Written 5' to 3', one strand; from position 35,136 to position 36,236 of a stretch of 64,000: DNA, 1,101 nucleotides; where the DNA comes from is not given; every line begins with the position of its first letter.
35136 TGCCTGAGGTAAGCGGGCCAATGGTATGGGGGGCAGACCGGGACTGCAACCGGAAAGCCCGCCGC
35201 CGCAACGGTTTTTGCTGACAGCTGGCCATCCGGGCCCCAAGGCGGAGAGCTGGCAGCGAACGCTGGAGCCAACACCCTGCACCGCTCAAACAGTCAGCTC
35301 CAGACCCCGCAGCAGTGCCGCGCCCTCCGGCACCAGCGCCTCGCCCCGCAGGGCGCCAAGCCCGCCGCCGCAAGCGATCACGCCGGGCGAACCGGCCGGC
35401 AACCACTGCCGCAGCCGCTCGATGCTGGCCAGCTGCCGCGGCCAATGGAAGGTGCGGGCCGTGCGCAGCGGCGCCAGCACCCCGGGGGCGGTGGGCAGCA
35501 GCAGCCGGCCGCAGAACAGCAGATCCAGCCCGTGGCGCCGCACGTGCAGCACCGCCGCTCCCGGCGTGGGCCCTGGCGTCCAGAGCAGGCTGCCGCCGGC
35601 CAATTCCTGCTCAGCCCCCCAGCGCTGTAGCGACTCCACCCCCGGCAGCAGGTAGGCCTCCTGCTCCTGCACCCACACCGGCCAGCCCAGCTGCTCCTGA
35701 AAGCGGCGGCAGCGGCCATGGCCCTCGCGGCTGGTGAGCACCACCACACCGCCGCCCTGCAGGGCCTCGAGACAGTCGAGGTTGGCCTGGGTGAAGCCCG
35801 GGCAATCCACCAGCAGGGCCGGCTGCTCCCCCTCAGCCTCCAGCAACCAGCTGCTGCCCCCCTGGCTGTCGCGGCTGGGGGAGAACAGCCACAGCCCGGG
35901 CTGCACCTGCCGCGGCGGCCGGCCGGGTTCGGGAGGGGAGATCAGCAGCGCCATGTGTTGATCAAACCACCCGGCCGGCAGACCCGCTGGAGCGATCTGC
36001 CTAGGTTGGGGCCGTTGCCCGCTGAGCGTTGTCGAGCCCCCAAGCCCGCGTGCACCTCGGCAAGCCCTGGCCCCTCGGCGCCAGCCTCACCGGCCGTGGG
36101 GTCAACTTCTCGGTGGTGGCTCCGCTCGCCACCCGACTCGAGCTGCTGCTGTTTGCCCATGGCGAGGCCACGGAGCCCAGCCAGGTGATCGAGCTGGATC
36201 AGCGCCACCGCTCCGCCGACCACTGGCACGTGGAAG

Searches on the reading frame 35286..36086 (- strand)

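Call 53: search_protein_families(library=pfam, proteins=[window:35286-36086:-], max_evalue=1)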
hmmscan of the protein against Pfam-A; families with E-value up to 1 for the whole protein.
window:35286-36086:- (266 aa): 1 family
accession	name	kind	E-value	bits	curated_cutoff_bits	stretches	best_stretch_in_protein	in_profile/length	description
PF00753.33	Lactamase_B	-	2.3e-05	24.9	22.7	1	157-226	112-185/196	Metallo-beta-lactamase superfamily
